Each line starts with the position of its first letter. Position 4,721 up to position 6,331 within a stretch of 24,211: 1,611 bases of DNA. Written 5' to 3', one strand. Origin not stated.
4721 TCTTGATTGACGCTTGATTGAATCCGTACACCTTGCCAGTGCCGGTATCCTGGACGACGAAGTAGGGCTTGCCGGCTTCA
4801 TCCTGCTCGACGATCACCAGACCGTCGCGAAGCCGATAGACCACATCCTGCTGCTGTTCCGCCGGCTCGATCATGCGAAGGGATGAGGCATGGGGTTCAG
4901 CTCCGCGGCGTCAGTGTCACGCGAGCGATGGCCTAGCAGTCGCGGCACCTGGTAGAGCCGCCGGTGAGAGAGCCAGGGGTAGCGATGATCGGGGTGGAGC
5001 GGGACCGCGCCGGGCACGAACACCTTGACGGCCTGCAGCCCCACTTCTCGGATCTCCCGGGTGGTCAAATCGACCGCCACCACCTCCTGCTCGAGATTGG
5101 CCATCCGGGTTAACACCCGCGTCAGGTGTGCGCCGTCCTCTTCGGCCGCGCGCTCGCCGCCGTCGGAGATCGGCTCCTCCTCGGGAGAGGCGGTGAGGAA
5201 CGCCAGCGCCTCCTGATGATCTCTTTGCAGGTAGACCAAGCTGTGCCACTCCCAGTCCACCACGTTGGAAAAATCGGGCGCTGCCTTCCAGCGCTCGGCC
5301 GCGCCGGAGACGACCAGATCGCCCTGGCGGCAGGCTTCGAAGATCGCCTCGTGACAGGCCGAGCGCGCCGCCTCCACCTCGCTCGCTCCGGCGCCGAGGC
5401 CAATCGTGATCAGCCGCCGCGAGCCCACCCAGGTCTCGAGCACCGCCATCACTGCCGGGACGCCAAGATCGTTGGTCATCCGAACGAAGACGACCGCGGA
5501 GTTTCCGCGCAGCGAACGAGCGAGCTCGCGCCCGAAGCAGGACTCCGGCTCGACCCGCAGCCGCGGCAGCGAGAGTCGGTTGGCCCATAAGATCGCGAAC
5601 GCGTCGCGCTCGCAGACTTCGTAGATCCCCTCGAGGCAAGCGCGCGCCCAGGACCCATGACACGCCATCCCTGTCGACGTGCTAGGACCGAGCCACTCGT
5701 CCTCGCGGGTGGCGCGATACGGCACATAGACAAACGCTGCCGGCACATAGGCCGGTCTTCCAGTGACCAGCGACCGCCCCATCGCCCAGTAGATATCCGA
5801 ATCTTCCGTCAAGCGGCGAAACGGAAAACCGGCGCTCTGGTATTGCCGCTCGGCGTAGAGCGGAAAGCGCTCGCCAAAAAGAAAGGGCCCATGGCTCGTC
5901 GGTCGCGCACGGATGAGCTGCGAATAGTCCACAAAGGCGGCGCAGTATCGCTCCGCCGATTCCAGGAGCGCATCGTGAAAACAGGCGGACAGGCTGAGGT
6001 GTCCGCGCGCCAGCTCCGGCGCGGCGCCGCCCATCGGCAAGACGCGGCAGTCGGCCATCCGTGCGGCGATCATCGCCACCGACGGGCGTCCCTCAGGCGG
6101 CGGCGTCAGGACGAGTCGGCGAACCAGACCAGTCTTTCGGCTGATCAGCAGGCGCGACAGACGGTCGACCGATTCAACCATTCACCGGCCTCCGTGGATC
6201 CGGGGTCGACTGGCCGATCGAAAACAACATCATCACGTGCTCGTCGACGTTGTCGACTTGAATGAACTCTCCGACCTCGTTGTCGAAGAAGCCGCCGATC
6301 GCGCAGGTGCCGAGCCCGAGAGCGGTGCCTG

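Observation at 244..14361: Hybrid thioamide + azol(in)e RiPP cluster with an enzyme set I cannot match to a described pathway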

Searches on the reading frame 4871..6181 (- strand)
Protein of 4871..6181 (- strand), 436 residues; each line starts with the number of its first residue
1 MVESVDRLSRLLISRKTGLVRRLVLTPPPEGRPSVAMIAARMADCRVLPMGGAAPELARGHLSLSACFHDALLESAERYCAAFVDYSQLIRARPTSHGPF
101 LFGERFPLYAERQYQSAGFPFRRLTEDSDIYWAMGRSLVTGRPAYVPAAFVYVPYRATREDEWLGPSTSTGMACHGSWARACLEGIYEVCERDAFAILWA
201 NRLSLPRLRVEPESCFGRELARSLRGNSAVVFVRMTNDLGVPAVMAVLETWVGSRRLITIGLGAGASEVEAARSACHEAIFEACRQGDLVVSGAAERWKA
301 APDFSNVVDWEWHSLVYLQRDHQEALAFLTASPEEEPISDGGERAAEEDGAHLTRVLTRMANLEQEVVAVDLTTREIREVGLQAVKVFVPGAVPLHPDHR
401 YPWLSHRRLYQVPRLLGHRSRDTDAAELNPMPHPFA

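Call 3: search_protein_families(library=pfam, proteins=[window:4871-6181:-], max_evalue=0.01)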
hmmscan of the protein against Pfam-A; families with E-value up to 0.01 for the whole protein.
window:4871-6181:- (436 aa): 1 family
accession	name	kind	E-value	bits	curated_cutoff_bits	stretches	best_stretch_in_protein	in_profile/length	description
PF02624.21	YcaO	-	2.8e-51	175.2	25.7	1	71-392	14-324/325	YcaO cyclodehydratase, ATP-ad Mg2+-binding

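Call 11: search_protein_families(library=ncbifam, proteins=[window:4871-6181:-], max_evalue=0.01)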
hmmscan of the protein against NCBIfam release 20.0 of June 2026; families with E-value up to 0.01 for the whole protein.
window:4871-6181:- (436 aa): 3 families
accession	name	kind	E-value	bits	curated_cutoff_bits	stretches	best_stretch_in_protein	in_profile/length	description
TIGR03604.1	TOMM_cyclo_SagD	subfamily_domain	8.1e-86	288.3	219.25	1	68-436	10-377/377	thiazole/oxazole-forming peptide maturase, SagD family component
TIGR03266.1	methan_mark_1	equivalog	2.9e-19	69.3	365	1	71-392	69-362/376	YcaO-related McrA-glycine thioamidation protein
TIGR00702.1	TIGR00702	domain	1.4e-11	44.1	75.65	1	124-392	110-364/377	YcaO-type kinase domain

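Call 43: find_related_loci(query=window:4871-6181:-, collection=genome_contigs, flank=10000)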
Query window:4871-6181:- (436 aa) in genome_contigs; peptide patterns used: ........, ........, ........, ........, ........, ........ (x = any residue, [..] = any of these).
114 stretches matched a pattern; 1 encode a relative of the query (tblastn E <= 1e-3); 1 distinct loci.
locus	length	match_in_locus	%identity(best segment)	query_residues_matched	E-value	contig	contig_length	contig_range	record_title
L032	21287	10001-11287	43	8-436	9e-114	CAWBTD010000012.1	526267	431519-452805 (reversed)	MAG: Bryobacterales bacterium isolate MFD04580.bin.2.7 genome assembly, contig: contig_55851, whole genome shotgun seque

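Call 47: search_solved_structures(query=window:4871-6181:-, max_evalue=0.00001)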
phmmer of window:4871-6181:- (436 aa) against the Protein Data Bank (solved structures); distinct sequences matched with E-value up to 0.00001: 4.
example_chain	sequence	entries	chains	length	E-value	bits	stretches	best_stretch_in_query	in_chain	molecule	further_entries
4v1t_A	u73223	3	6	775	2.2e-14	56.3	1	124-435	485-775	LYND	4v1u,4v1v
4bs9_A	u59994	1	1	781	1.3e-13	53.8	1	132-435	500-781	TRUD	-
7u58_A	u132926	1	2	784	2.9e-11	46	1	125-434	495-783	MusD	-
6ci7_A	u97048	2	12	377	9.2e-06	27.9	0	131-267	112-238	YcaO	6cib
